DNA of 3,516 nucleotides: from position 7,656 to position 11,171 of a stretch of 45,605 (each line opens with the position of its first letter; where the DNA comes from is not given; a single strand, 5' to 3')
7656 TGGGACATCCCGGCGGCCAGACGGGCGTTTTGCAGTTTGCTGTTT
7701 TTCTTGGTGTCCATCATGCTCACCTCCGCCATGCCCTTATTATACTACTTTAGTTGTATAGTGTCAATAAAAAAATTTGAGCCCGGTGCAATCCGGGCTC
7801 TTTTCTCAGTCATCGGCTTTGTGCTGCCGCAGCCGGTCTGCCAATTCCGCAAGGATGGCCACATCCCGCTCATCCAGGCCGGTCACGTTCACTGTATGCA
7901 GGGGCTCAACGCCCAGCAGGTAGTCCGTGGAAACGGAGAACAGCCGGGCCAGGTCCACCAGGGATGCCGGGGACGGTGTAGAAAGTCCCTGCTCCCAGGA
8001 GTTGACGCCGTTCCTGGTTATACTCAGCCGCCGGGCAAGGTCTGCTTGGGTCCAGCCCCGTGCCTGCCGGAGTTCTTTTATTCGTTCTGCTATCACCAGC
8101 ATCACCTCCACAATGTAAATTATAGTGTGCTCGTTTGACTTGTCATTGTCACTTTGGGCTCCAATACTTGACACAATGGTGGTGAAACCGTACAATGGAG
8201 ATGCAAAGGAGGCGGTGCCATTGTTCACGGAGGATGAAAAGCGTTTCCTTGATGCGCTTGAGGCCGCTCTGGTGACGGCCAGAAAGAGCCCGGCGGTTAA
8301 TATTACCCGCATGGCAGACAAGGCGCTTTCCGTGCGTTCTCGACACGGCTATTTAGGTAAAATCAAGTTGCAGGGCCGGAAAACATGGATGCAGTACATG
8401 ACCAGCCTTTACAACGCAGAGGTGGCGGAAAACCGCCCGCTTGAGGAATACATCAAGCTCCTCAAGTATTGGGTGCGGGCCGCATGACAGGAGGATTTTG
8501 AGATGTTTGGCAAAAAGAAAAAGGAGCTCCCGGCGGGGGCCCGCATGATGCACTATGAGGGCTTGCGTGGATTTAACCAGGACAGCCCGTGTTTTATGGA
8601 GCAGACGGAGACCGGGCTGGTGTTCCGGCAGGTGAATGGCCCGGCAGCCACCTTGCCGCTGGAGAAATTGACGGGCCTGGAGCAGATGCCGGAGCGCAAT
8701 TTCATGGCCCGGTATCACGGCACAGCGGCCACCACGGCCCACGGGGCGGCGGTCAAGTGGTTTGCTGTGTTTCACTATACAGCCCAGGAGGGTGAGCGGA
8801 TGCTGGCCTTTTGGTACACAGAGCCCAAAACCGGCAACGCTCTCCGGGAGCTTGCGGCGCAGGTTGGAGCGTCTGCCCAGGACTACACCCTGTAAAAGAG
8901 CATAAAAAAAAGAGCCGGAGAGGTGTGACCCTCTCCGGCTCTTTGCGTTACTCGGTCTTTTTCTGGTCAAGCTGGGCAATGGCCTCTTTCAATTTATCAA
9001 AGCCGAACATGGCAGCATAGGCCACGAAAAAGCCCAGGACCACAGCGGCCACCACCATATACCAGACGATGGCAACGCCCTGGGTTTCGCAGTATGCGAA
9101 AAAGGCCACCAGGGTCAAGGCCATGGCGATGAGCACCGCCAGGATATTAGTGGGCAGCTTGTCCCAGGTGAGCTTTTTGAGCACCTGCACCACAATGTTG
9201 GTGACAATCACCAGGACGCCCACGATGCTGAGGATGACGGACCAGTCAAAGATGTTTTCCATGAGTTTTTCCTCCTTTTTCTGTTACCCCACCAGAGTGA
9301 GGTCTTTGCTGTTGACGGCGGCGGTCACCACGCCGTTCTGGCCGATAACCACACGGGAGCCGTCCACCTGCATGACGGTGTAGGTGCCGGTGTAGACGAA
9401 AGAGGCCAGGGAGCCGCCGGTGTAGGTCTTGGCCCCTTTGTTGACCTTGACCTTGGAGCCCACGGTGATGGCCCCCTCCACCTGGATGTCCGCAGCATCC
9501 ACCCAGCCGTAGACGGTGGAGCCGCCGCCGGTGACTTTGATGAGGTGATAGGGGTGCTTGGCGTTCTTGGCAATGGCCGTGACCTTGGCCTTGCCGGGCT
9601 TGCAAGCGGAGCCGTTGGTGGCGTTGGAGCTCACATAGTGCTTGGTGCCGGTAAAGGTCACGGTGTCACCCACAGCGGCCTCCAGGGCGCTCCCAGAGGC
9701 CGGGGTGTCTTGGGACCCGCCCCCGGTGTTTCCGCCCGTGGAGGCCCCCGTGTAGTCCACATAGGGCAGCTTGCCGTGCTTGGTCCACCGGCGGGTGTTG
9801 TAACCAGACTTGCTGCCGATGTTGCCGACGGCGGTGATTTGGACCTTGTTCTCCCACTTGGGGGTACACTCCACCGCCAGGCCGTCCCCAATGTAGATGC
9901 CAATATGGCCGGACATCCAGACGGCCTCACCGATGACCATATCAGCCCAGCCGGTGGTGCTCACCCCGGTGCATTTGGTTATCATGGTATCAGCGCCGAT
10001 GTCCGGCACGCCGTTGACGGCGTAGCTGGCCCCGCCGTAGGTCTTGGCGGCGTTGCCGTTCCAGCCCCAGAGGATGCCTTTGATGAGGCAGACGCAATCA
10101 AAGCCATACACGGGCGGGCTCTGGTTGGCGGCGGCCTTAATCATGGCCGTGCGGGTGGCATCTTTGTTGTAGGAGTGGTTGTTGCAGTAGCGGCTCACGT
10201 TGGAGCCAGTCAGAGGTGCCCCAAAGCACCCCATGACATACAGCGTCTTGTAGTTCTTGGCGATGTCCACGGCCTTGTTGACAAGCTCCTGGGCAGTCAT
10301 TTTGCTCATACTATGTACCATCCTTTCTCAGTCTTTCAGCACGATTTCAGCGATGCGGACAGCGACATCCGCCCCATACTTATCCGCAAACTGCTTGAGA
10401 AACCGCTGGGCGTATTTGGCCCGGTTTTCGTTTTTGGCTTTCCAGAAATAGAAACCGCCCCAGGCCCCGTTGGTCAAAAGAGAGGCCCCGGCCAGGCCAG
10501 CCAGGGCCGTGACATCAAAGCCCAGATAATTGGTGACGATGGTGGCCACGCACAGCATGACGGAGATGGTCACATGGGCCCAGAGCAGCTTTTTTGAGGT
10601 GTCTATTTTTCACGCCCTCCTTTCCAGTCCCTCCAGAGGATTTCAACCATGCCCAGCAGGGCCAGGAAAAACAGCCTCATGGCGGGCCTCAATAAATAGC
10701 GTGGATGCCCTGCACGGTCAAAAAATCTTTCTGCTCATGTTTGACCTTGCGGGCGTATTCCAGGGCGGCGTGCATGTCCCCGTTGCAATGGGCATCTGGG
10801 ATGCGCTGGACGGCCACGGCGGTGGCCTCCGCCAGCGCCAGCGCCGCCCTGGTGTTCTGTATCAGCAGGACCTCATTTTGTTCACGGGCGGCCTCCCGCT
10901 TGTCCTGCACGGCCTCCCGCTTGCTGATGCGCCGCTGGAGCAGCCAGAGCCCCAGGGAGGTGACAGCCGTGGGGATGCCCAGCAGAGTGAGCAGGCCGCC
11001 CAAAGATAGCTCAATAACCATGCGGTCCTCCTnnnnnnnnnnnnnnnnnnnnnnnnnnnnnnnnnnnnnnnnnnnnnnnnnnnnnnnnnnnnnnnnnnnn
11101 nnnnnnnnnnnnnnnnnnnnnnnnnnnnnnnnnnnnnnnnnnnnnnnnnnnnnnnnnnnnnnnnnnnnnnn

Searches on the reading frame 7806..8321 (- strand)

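Call 64: search_protein_families(library=phrogs, proteins=[window:7806-8321:-], max_evalue=0.001)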
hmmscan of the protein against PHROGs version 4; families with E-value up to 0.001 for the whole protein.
window:7806-8321:- (171 aa): 13 families
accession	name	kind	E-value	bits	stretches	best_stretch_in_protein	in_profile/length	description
phrog_8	-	transcription regulation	3.2e-23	83.7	1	59-139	60-139/346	transcriptional regulator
phrog_3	-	transcription regulation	1e-12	49.6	1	67-140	81-150/430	transcriptional repressor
phrog_2967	-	transcription regulation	2.5e-12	47.8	1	77-139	11-73/225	transcriptional regulator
phrog_2439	-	transcription regulation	4.2e-12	46.6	1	74-139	5-70/367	transcriptional regulator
phrog_4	-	transcription regulation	4.4e-12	46.7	1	66-137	132-193/400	transcriptional repressor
phrog_2104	-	unknown function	6e-10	40.3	1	68-124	31-87/103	-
phrog_5823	-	transcription regulation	8.8e-10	39.3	1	77-147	7-78/404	transcriptional regulator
phrog_2328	-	transcription regulation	2.2e-08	35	1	76-136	15-75/128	transcriptional repressor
phrog_1373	-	transcription regulation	8.6e-08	33.3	1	74-141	63-128/166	transcriptional regulator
phrog_4836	-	transcription regulation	1.1e-05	26.1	1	77-136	76-135/194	CII-like regulator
phrog_7241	-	transcription regulation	2.1e-05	25.5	1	69-136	54-121/122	transcriptional regulator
phrog_1994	-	DNA, RNA and nucleotide metabolism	0.00013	22.9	1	79-140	2-63/170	DNA binding protein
phrog_3037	-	transcription regulation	0.00075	20.4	1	57-137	9-76/189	transcriptional repressor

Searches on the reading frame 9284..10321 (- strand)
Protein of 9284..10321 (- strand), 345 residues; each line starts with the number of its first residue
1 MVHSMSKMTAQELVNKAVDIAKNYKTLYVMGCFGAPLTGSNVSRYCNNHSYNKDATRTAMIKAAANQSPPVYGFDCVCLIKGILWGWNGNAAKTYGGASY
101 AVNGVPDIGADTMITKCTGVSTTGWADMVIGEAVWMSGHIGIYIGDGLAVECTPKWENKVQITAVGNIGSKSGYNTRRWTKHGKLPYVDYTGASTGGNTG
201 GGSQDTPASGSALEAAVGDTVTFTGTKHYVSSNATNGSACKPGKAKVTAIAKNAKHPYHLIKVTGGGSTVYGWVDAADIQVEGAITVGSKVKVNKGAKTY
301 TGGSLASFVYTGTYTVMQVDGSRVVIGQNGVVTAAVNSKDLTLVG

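Call 58: search_protein_families(library=pfam, proteins=[window:9284-10321:-], max_evalue=0.001)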
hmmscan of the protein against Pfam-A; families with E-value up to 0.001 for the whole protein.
window:9284-10321:- (345 aa): 0 families

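Call 64: search_protein_families(library=phrogs, proteins=[window:9284-10321:-], max_evalue=0.001)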
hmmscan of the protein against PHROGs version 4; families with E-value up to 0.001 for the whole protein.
window:9284-10321:- (345 aa): 2 families
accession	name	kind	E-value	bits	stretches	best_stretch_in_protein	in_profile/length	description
phrog_3513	-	lysis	1e-45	157.3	1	6-298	825-1153/1434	endolysin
phrog_20388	-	lysis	2.5e-14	54.2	1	201-279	450-525/527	endolysin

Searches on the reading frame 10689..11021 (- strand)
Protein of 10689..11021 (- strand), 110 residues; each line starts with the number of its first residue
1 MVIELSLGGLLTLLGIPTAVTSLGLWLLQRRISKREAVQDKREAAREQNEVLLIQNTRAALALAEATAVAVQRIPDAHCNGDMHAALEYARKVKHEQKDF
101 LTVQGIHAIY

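Call 64: search_protein_families(library=phrogs, proteins=[window:10689-11021:-], max_evalue=0.001)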
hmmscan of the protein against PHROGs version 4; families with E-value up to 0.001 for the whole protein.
window:10689-11021:- (110 aa): 1 family
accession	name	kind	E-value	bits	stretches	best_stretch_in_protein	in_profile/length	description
phrog_9428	-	unknown function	1.1e-41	142.3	1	12-110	8-106/107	-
